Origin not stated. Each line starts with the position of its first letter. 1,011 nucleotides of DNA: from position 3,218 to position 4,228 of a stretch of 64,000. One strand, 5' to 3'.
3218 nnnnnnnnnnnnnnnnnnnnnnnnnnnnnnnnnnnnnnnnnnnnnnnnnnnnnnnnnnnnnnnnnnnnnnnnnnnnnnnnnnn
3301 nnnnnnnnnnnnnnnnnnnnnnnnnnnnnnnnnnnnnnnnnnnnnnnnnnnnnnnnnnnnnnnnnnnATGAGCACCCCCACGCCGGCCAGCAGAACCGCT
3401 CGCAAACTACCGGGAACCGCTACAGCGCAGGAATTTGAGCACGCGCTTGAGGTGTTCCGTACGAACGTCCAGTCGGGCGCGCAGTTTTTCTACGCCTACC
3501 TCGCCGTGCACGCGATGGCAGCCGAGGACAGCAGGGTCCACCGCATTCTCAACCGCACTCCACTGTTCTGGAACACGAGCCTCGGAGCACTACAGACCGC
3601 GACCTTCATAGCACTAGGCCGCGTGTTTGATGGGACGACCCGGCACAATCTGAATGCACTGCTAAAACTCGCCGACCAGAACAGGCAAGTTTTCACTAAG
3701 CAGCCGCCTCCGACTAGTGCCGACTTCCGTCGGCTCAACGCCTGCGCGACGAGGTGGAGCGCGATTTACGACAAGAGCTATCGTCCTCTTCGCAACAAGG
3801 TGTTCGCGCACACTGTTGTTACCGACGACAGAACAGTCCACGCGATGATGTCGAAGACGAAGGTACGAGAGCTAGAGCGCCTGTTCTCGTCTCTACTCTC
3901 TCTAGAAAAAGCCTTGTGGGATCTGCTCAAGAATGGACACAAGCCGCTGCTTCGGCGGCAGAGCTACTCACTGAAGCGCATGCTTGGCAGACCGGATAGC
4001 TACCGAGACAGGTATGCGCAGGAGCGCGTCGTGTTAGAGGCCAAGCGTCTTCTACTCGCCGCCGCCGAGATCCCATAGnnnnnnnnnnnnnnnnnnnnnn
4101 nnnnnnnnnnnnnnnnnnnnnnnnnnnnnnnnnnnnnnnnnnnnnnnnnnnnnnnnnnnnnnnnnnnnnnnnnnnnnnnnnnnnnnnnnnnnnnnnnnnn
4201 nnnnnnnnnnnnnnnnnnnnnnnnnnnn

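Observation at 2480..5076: Candidate undescribed anti-phage system: TIR + AbiU2-like HEPN + second HEPN-like protein in one coupled operon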

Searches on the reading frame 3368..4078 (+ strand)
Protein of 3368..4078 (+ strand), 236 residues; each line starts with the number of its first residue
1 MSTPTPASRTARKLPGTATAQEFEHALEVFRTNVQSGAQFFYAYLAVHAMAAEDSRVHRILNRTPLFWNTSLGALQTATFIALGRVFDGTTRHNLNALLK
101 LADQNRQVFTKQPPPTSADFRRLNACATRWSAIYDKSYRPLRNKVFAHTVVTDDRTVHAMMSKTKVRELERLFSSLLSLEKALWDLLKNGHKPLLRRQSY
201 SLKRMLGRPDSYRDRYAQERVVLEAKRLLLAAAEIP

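Call 4: search_protein_families(library=pfam, proteins=[window:3368-4078:+], max_evalue=1)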
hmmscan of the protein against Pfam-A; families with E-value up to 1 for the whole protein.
window:3368-4078:+ (236 aa): 2 families
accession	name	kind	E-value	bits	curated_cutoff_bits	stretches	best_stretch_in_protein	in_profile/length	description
PF18734.6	HEPN_AbiU2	-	1.1e-16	61.3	26.8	1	21-191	2-176/193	AbiU2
PF10440.15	WIYLD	-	0.2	11.9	27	0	129-147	39-57/61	Ubiquitin-binding WIYLD domain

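Call 5: search_protein_families(library=padloc, proteins=[window:3368-4078:+], max_evalue=1)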
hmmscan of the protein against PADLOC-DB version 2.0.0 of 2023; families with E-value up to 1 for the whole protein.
window:3368-4078:+ (236 aa): 0 families

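Call 11: search_protein_families(library=ncbifam, proteins=[window:3368-4078:+], max_evalue=1)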
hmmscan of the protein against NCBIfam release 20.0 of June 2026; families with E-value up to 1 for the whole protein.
window:3368-4078:+ (236 aa): 1 family
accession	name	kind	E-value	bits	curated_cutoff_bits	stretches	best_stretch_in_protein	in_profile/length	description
TIGR02444.1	TIGR02444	hypoth_equivalog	0.017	15.5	48.3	1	116-171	49-104/116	TIGR02444 family protein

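Call 31: find_homologous_proteins(query=window:3368-4078:+)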
Query window:3368-4078:+ (236 aa): 148 proteins with E <= 0.001 among 1137 candidates; the best 120 are listed.
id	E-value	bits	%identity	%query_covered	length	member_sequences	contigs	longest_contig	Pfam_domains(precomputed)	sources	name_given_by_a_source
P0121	3.0e-151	519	100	100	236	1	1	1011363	PF18734.7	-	-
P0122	1.9e-113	395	78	97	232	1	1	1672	PF18734.7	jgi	jgi:AbiU2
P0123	3.5e-112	391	82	94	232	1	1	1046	PF18734.7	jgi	jgi:hypothetical protein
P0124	6.0e-104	364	74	94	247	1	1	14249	PF18734.7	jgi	jgi:hypothetical protein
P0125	2.6e-88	313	60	97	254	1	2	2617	PF18734.7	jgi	jgi:hypothetical protein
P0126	7.4e-81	289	57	97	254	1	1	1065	PF18734.7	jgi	jgi:AbiU2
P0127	6.4e-80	286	56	97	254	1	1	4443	PF18734.7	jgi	jgi:hypothetical protein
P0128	2.5e-77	277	57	92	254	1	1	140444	PF18734.7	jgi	jgi:AbiU2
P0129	3.0e-60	221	49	91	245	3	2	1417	PF18734.7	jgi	jgi:AbiU2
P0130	4.3e-59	218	50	90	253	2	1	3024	PF18734.7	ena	-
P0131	4.6e-59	217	49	88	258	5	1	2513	PF18734.7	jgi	jgi:hypothetical protein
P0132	1.8e-58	216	46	90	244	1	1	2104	PF18734.7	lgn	-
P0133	5.3e-58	214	47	91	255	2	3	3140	PF18734.7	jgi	jgi:hypothetical protein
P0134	1.1e-57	213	46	86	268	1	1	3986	PF18734.7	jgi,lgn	jgi:hypothetical protein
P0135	1.3e-57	213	48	87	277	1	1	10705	PF18734.7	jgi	jgi:AbiU2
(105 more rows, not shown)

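Call 36: find_encoding_contigs(protein=P0128, flank=5000, max_places=2)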
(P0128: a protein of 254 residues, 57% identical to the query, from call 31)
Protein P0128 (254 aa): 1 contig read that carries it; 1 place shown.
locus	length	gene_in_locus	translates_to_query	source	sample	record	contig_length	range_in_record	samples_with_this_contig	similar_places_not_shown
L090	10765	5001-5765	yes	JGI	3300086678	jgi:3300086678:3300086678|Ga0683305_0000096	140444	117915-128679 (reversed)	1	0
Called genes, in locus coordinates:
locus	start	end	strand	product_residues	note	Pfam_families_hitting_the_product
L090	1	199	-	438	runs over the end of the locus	PF02417:Chromate_transp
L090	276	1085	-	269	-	PF00561:Abhydrolase_1, PF12146:Hydrolase_4, PF12697:Abhydrolase_6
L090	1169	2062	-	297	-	PF00140:Sigma70_r1_2 (faint), PF04542:Sigma70_r2, PF04545:Sigma70_r4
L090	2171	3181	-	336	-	PF01479:S4 (weak), PF00849:PseudoU_synth_2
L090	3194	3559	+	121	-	-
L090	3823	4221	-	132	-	PF01381:HTH_3 (weak)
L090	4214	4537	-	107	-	PF09907:HigB_toxin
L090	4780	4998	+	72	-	-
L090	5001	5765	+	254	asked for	PF18734:HEPN_AbiU2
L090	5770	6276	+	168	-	-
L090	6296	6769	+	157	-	PF01844:HNH, PF13395:HNH_4 (weak), PF14279:HNH_5 (weak)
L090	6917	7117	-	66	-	-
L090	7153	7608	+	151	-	PF05425:CopD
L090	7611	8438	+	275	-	PF02129:Peptidase_S15 (faint), PF00561:Abhydrolase_1, PF12146:Hydrolase_4, PF12697:Abhydrolase_6 (faint), PF12146:Hydrolase_4 (weak)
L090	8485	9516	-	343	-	PF00072:Response_reg, PF00211:Guanylate_cyc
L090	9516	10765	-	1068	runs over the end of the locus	PF00989:PAS (faint), PF08447:PAS_3, PF08448:PAS_4 (faint), PF08447:PAS_3, PF00512:HisKA, PF02518:HATPase_c, PF00072:Response_reg, PF01627:Hpt, +1 more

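Call 37: find_encoding_contigs(protein=P0127, flank=5000, max_places=2)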
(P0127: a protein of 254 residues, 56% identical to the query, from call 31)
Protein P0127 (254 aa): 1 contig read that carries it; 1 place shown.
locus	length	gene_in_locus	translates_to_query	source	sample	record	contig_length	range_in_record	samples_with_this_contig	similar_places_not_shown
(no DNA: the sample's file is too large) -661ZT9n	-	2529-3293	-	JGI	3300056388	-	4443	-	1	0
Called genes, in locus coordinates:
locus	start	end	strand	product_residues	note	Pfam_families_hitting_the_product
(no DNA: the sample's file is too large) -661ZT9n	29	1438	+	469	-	PF01964:ThiC_Rad_SAM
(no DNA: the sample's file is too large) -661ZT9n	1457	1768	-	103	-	-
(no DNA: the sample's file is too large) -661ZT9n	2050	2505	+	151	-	-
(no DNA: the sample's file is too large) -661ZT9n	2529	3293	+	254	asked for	PF18734:HEPN_AbiU2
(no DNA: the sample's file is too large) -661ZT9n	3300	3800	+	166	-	-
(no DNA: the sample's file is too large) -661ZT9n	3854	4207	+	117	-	PF02148:zf-UBP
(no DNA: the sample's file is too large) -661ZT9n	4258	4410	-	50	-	PF11188:DUF2975 (weak)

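Call 38: find_encoding_contigs(protein=P0125, flank=5000, max_places=2)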
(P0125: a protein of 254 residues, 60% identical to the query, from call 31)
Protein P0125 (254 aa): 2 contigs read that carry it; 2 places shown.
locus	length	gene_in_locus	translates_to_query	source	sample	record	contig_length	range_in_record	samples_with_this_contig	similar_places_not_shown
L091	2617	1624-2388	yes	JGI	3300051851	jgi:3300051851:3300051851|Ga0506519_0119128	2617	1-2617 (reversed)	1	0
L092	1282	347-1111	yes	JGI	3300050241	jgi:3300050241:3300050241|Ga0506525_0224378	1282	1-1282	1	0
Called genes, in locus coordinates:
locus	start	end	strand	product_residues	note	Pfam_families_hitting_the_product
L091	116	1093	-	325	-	PF04055:Radical_SAM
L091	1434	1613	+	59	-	-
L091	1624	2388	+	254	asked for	PF18734:HEPN_AbiU2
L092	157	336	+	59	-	-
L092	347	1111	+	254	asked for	PF18734:HEPN_AbiU2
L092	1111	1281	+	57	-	?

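Call 40: find_related_loci(query=A2, collection=genome_contigs, flank=5000)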
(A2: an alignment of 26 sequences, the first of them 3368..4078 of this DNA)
Query A2 (236 aa) in genome_contigs; peptide patterns used: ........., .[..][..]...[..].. (x = any residue, [..] = any of these).
153 stretches matched a pattern; 96 encode a relative of the query (tblastn E <= 1e-3); the best 80 are kept; 80 distinct loci.
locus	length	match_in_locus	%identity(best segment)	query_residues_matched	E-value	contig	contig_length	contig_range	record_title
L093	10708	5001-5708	45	22-233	2e-63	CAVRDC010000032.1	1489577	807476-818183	MAG: uncultured Alphaproteobacteria bacterium isolate MFD03399.bin.2.84 genome assembly, contig: contig_4246, whole geno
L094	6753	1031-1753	44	20-235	1e-61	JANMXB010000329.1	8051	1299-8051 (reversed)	MAG: Pseudomonadota bacterium isolate OTE_88_metabat_196 OTE_88_k141_2856652, whole genome shotgun sequence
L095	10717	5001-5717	44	22-235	1e-59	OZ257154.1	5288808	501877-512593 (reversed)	MAG: Burkholderiales bacterium isolate 5a1f4b7f-29eb-4d11-b998-9e1cb223b6c6 genome assembly, chromosome: 1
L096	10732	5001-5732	44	17-235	8e-59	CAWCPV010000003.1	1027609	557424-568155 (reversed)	MAG: uncultured Gammaproteobacteria bacterium isolate MFD04944.bin.2.154 genome assembly, contig: contig_16915, whole ge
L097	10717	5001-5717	42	21-233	5e-58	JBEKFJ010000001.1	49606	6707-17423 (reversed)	MAG: Oryzomonas sp. isolate SPRUCE 227 SPRUCE_227_1, whole genome shotgun sequence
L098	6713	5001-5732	43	17-235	6e-58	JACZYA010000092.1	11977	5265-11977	MAG: Acidobacteria bacterium isolate B25T1B10 B25T1B10_NODE3229, whole genome shotgun sequence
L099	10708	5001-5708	44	23-233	4e-58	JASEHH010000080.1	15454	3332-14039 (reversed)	MAG: Thermodesulfobacteriota bacterium isolate Yes70-18 NODE_1513_length_15454_cov_56.007403, whole genome shotgun seque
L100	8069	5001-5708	43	23-233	7e-57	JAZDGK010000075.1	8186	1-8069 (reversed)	MAG: Pseudomonadota bacterium isolate MEGAHIT-group-0.260 k141_19319488, whole genome shotgun sequence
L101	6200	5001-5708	44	23-233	2e-56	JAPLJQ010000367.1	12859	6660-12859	MAG: Deltaproteobacteria bacterium isolate LacPavin_0419_WC70S_MAG_49_10 LacPavin_0419_WC70S_scaffold_142385, whole geno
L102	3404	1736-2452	41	23-236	2e-56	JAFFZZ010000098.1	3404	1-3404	MAG: Candidatus Babeliaceae bacterium isolate Zod_maxbin_2.173 k87_12044049, whole genome shotgun sequence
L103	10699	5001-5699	40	22-229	2e-56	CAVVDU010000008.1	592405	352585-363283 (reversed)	MAG: uncultured delta proteobacterium isolate MFD02416.bin.2.91 genome assembly, contig: contig_1949, whole genome shotg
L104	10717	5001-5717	42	22-235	4e-56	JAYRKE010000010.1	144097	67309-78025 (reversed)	MAG: Afipia sp. isolate SZ_szas3bin.7 NODE_147_length_144097_cov_2.76058, whole genome shotgun sequence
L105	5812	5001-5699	40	22-229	4e-56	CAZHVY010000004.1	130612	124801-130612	MAG TPA_asm: uncultured Geobacter sp. isolate binchicken_co20_405 genome assembly, contig: NODE_341_length_130612_cov_43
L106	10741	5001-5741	41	14-233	2e-55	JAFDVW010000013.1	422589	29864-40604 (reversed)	MAG: Acidobacteria bacterium isolate SZAS KAN-5 ACID-KAN-1__13__length-422589, whole genome shotgun sequence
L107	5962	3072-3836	42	3-236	1e-55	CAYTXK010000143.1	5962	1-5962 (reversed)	MAG TPA_asm: uncultured Acidobacteriota bacterium isolate SRP119689_co1_2 genome assembly, contig: NODE_22050_length_596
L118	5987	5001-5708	43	22-231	3e-50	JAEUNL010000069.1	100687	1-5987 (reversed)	MAG: Rhodocyclaceae bacterium isolate new MAG-172 k141_433362, whole genome shotgun sequence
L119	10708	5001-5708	41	17-229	3e-50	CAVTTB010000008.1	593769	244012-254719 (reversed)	MAG: uncultured Gammaproteobacteria bacterium isolate MFD09730.bin.1.81 genome assembly, contig: contig_8281, whole geno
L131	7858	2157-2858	42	22-229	2e-48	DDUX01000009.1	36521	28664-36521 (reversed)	MAG TPA_asm: Candidatus Accumulibacter iunctus isolate UBA2327 UBA2327_contig_277, whole genome shotgun sequence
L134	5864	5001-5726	37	22-236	5e-48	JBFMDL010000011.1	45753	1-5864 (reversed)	MAG: Nitrospirota bacterium isolate MAG218 MAG218_11, whole genome shotgun sequence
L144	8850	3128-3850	35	23-236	1e-44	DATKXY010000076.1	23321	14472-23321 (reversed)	MAG TPA_asm: archaeon isolate SMAG_U14205 k141_4566406, whole genome shotgun sequence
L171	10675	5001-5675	31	23-225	2e-23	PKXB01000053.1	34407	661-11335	MAG: Hyphomicrobiales bacterium isolate palsa_910 73.20120500_P27.1_contig_965, whole genome shotgun sequence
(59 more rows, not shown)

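Call 43: search_protein_families(library=pfam, proteins=[L118:2-3307:+, L100:210-3350:+, L101:817-4218:+, L171:1208-3820:+, L144:2-1861:+, L144:1919-2767:+, L144:3927-4685:+, L144:4937-7465:-, L134:2555-3925:+, L119:6657-8087:+], max_evalue=0.001)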
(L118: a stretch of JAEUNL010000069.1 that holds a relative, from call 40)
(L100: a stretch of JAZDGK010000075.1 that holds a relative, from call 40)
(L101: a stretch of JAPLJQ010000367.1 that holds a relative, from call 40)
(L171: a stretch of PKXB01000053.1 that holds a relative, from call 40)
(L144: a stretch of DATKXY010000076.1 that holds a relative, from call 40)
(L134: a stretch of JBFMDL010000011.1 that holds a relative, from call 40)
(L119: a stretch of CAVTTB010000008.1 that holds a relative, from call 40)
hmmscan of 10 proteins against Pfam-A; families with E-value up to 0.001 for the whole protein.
L118:2-3307:+ (1101 aa): 5 families
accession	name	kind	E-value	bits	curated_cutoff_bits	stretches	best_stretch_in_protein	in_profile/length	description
PF02518.31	HATPase_c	-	7.7e-23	81.5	26.4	1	987-1098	1-110/111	Histidine kinase-, DNA gyrase B-, and HSP90-like ATPase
PF00497.25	SBP_bac_3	-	1.9e-19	70.2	26.4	1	444-662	1-131/132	Bacterial extracellular solute-binding proteins, family 3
PF00989.32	PAS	-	3.8e-07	30.5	22.6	1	738-838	11-113/113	PAS fold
PF00512.31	HisKA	-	9e-07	29.3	26.9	1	885-945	7-64/66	His Kinase A (phospho-acceptor) domain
PF13426.13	PAS_9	-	1.5e-06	28.8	27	1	738-839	1-102/103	PAS domain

L100:210-3350:+ (1046 aa): 28 families (the best 25 are shown)
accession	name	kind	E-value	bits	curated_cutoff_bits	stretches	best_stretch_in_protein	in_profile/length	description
PF13424.12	TPR_12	-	1.4e-173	563.9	30.1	9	241-317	1-77/77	Tetratricopeptide repeat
PF13374.12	TPR_10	-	2.5e-145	469.4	27.5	10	74-115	1-42/42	Tetratricopeptide repeat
PF24885.1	TPR_NPHP3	-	3.5e-98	328.2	100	5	298-401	112-215/239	Nephrocystin-3 TPR domain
PF12770.12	CHAT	-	2e-78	264.2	24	1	710-1043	4-288/289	CHAT domain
PF13176.12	TPR_7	-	2.2e-61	199.2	27.9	6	77-111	1-35/36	Tetratricopeptide repeat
PF00515.34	TPR_1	-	1.1e-49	164.7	27.8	4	414-442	4-32/34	Tetratricopeptide repeat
PF13181.12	TPR_8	-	5.4e-43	141.9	25.7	2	285-316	1-32/34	Tetratricopeptide repeat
PF07719.23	TPR_2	-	1.8e-42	140.4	27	2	285-317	1-33/34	Tetratricopeptide repeat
PF14559.12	TPR_19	-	2.4e-29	101.9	25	3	341-397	5-53/68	Tetratricopeptide repeat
PF13432.12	TPR_16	-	2.1e-28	98.8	32.7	4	289-357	1-61/65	Tetratricopeptide repeat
PF13428.12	TPR_14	-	3.3e-23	80.2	23.5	0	288-317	4-33/44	Tetratricopeptide repeat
PF13431.12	TPR_17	-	2.3e-21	74.6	24.4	0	239-263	9-33/34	Tetratricopeptide repeat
PF17874.7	TPR_MalT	-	2.1e-17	63.8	45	2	167-353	9-187/336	MalT-like TPR region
PF07721.20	TPR_4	-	1.6e-14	53.4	27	0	288-308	4-24/26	Tetratricopeptide repeat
PF12895.13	ANAPC3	-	3.9e-14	53.1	27.2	0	270-317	9-54/82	Anaphase-promoting complex, cyclosome, subunit 3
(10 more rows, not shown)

L101:817-4218:+ (1133 aa): 23 families
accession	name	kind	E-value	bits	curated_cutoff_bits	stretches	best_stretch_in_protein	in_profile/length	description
PF13424.12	TPR_12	-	6e-60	199.8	30.1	4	262-333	4-77/77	Tetratricopeptide repeat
PF12770.12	CHAT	-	2.2e-57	195.2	24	1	863-1131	46-289/289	CHAT domain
PF07719.23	TPR_2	-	9e-43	141.3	27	3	64-91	4-31/34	Tetratricopeptide repeat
PF00515.34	TPR_1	-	6.6e-42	140.1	27.8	3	63-90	3-30/34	Tetratricopeptide repeat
PF13176.12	TPR_7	-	3.1e-36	120.8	27.9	2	144-178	2-36/36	Tetratricopeptide repeat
PF13181.12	TPR_8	-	3.8e-33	111.2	25.7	3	66-91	6-31/34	Tetratricopeptide repeat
PF13374.12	TPR_10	-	7.1e-31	105.7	27.5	1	182-214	3-35/42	Tetratricopeptide repeat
PF00691.25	OmpA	-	1.4e-24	86.8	27.2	1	745-842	1-98/98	OmpA family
PF13432.12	TPR_16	-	6.8e-14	52.4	32.7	1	27-91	3-61/65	Tetratricopeptide repeat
PF17874.7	TPR_MalT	-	6.4e-13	49.1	45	1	149-297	9-158/336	MalT-like TPR region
PF13428.12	TPR_14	-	6.3e-12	45.4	23.5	0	227-250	7-30/44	Tetratricopeptide repeat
PF14938.12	SNAP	-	5.7e-11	42.9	25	1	92-264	66-238/282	Soluble NSF attachment protein, SNAP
PF14559.12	TPR_19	-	2.9e-09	37.6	25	0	124-173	7-57/68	Tetratricopeptide repeat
PF13174.12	TPR_6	-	2.4e-08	34.5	26.3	0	67-88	6-27/33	Tetratricopeptide repeat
PF04212.24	MIT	-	3e-08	34.1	30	0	418-436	17-35/66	MIT (microtubule interacting and transport) domain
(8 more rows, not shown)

L171:1208-3820:+ (870 aa): 7 families
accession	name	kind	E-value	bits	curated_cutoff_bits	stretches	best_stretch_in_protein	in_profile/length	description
PF02518.31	HATPase_c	-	7.8e-22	78.3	26.4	1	756-865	2-110/111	Histidine kinase-, DNA gyrase B-, and HSP90-like ATPase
PF00512.31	HisKA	-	1.3e-21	76.8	26.9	1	640-709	1-66/66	His Kinase A (phospho-acceptor) domain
PF13188.13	PAS_8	-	3.1e-16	59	21.8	2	510-559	3-49/65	PAS domain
PF08448.16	PAS_4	-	7e-16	58.9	23.1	1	514-619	1-107/110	PAS fold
PF13426.13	PAS_9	-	1.2e-15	58.1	27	1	519-619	2-103/103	PAS domain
PF00989.32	PAS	-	6.8e-13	49.1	22.6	1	509-617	2-113/113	PAS fold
PF17765.7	MLTR_LBD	-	0.00021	21.9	26.3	0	509-543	4-39/168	MmyB-like transcription regulator ligand binding domain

L144:2-1861:+ (619 aa): 20 families
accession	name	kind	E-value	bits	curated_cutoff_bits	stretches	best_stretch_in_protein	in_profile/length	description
PF22544.2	HYDIN_VesB_CFA65-like_Ig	-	2.9e-36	124.1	25.5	3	76-169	1-97/100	HYDIN/CFA65/VesB-like, Ig-like domain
PF07610.17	DUF1573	-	6.4e-30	103.5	26.1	3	78-168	1-93/98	Protein of unknown function (DUF1573)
PF15780.11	ASH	-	1.4e-26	92.9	27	3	79-163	4-94/98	Abnormal spindle-like microcephaly-assoc'd, ASPM-SPD-2-Hydin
PF24507.1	Ig_CFAP65_4th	-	1.1e-21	77.4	27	3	101-170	3-73/76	CFAP65, fourth Ig-like domain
PF22073.2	Cep192_D4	-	1.6e-21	77.1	35.5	2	76-171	2-107/112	Cep192 domain 4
PF22067.2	Cep192_D3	-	4.8e-15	55.9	27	1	90-156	13-81/99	Cep192 domain 3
PF12371.14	TMEM131_like_N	-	1.6e-13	51.1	28.8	2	90-157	13-82/84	Transmembrane protein 131-like N-terminal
PF13860.13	FlgD_ig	-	2.7e-10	40.5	27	1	542-604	12-73/79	FlgD Ig-like domain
PF24816.2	Ig_CFAP65__9th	-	6e-10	39.8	24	0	113-168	113-167/170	Cilia- and flagella-associated protein 65-like, Ig-like domain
PF00404.24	Dockerin_1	-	2.8e-09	37.5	22.9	1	418-467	1-50/57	Dockerin type I domain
PF00963.24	Cohesin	-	6.9e-08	33.2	24.1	1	281-410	2-137/139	Cohesin domain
PF22076.2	Cep192_D6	-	4.5e-07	30.5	35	0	85-171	11-100/101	Cep192 domain 6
PF25249.1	Ig_CFAP65_7th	-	1.1e-06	28.8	28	0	223-273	47-97/120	CFAP65, seventh Ig-like domain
PF24798.1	Ig-CFAP74_4th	-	4.7e-06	27.1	28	0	82-175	3-95/95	CFAP74 forth Ig-like domain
PF24291.1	Ig_CFAP65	-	0.00015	22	27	0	122-178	64-118/121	Cilia- and flagella-associated protein 65-like, Ig-like domain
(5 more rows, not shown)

L144:1919-2767:+ (282 aa): 4 families
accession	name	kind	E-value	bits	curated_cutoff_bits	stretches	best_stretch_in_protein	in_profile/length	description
PF18911.6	PKD_4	-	1.7e-26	92.5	27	1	167-244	1-77/85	PKD domain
PF00801.26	PKD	-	5.7e-18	65.1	23.5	1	174-243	4-73/80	PKD domain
PF22352.2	K319L-like_PKD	-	4e-09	36.8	27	1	183-251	10-84/84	K319L-like, PKD domain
PF00963.24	Cohesin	-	7.3e-06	26.7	24.1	1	34-164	2-139/139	Cohesin domain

L144:3927-4685:+ (252 aa): 0 families

L144:4937-7465:- (842 aa): 2 families
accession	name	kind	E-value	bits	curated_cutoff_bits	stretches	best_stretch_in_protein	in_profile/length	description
PF13320.12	GH123_cat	-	6.1e-22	78.8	23.1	1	582-794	126-323/324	Glycoside hydrolase 123, catalytic domain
PF22680.2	Glyco_hydro_123_N_2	-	8.2e-06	26.1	27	1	371-476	29-140/142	Glycoside hydrolase 123 N-terminal domain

L134:2555-3925:+ (456 aa): 5 families
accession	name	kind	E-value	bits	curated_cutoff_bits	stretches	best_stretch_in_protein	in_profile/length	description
PF02518.31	HATPase_c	-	1.7e-29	102.9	26.4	1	345-449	2-110/111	Histidine kinase-, DNA gyrase B-, and HSP90-like ATPase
PF00672.30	HAMP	-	1.1e-13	51.7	25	1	185-229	9-52/53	HAMP domain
PF00512.31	HisKA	-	1.1e-11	45.1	26.9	1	235-297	2-65/66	His Kinase A (phospho-acceptor) domain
PF14501.12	HATPase_c_5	-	3e-06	27.5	22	1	349-434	6-90/102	GHKL domain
PF13581.12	HATPase_c_2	-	0.00025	21.5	27.4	1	353-424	36-110/127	Histidine kinase-like ATPase domain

L119:6657-8087:+ (476 aa): 18 families
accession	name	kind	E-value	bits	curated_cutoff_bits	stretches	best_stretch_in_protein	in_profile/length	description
PF13414.12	TPR_11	-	2.3e-29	101.2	26.8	3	402-436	7-41/42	TPR repeat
PF00515.34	TPR_1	-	1.6e-28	97.7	27.8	2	423-456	1-34/34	Tetratricopeptide repeat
PF07719.23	TPR_2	-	4.9e-26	89.1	27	2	423-456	1-34/34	Tetratricopeptide repeat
PF13181.12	TPR_8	-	7.2e-25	85.4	25.7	2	288-320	2-34/34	Tetratricopeptide repeat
PF14559.12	TPR_19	-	7.4e-24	84.3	25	4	301-355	5-59/68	Tetratricopeptide repeat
PF13431.12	TPR_17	-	8.3e-22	76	24.4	1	275-307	1-33/34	Tetratricopeptide repeat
PF13428.12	TPR_14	-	2.2e-17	62.2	23.5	2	425-463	3-41/44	Tetratricopeptide repeat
PF13424.12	TPR_12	-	2.3e-14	53.8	30.1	1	357-418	5-74/77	Tetratricopeptide repeat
PF13432.12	TPR_16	-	1.7e-12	48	32.7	2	293-351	3-61/65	Tetratricopeptide repeat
PF23914.1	TPR_CcmH_CycH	-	1.1e-10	42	42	2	276-384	39-150/158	Cytochrome c-type biogenesis protein H TPR domain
PF13176.12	TPR_7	-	3.5e-10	39.6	27.9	0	289-319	1-33/36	Tetratricopeptide repeat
PF13371.12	TPR_9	-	5.5e-09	36.3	35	1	404-461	10-67/73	Tetratricopeptide repeat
PF12895.13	ANAPC3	-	2.4e-08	34.6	27.2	0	367-448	1-81/82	Anaphase-promoting complex, cyclosome, subunit 3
PF13374.12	TPR_10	-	5.1e-07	29.9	27.5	0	253-282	2-31/42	Tetratricopeptide repeat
PF13174.12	TPR_6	-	2.2e-06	28.4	26.3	0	429-455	6-32/33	Tetratricopeptide repeat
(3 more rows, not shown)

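Call 50: find_encoding_contigs(protein=P0122, flank=3000, max_places=2)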
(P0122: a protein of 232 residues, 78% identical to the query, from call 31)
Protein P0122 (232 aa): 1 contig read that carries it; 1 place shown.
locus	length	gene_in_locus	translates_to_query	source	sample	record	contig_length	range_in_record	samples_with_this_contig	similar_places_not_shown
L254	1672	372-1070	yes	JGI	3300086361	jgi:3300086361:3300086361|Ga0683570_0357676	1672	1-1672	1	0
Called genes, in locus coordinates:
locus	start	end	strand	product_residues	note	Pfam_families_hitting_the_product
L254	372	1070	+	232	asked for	PF18734:HEPN_AbiU2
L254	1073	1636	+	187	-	-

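Call 51: find_encoding_contigs(protein=P0123, flank=3000, max_places=2)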
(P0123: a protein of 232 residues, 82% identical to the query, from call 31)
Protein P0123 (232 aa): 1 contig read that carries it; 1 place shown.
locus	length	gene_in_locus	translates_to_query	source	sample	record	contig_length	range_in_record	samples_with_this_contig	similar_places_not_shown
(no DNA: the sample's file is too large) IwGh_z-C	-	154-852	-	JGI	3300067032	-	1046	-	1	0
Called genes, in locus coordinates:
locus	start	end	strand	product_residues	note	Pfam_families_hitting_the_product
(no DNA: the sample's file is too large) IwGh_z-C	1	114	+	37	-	?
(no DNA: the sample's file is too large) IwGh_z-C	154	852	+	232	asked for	PF18734:HEPN_AbiU2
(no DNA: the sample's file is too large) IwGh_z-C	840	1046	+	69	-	?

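Call 68: search_dna_similar(query=window:3368-4078:+, collection=plasmids, mode=protein, max_rows=25)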
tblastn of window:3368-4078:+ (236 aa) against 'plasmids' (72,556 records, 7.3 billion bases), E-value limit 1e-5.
Records with a match: 5; places in all: 5; records where one place covers at least 80% of the query: 3.
Best place of each record, by identity: <60% 5.
By first word of the organism name: Cupriavidus 4; Bradyrhizobium 1.
By predicted mobility (MOB-suite, as given by PLSDB): conjugative 5.
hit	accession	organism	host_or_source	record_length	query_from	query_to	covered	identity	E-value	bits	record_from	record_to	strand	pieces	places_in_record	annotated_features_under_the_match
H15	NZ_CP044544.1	Bradyrhizobium betae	Beta vulgaris,Cell culture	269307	17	202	79%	38.1%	2e-31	128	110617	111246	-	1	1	hypothetical protein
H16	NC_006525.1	Cupriavidus metallidurans CH34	-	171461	23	214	81%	32.4%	5e-20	95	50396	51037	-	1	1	hypothetical protein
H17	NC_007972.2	Cupriavidus metallidurans CH34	-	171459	23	214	81%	32.4%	5e-20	95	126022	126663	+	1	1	hypothetical protein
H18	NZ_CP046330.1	Cupriavidus metallidurans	sedimentation pond in a zinc factory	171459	23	214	81%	32.4%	5e-20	95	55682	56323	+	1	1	hypothetical protein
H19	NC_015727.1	Cupriavidus necator N-1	soil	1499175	23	206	78%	29.8%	6e-16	84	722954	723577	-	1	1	record has no annotation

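Call 71: search_protein_families(library=phrogs, proteins=[window:3368-4078:+], max_evalue=0.01)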
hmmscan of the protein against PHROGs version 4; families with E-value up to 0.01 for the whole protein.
window:3368-4078:+ (236 aa): 0 families

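Call 78: search_protein_families(library=pfam, proteins=[L144:3927-4685:+, L090:5770-6276:+, L131:2936-3517:+], max_evalue=10)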
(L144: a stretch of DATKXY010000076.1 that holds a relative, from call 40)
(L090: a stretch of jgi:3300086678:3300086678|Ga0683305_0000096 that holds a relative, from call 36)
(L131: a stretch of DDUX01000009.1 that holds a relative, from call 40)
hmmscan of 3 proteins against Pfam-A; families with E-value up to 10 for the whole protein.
L144:3927-4685:+ (252 aa): 0 families

L090:5770-6276:+ (168 aa): 0 families

L131:2936-3517:+ (193 aa): 0 families

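Call 84: find_related_loci(query=window:3368-4078:+, collection=metagenome_contigs, flank=4000)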
Query window:3368-4078:+ (236 aa) in metagenome_contigs; peptide patterns used: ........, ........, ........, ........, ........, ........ (x = any residue, [..] = any of these).
184 stretches matched a pattern, but none encodes a relative of the query by tblastn (E <= 1e-3).
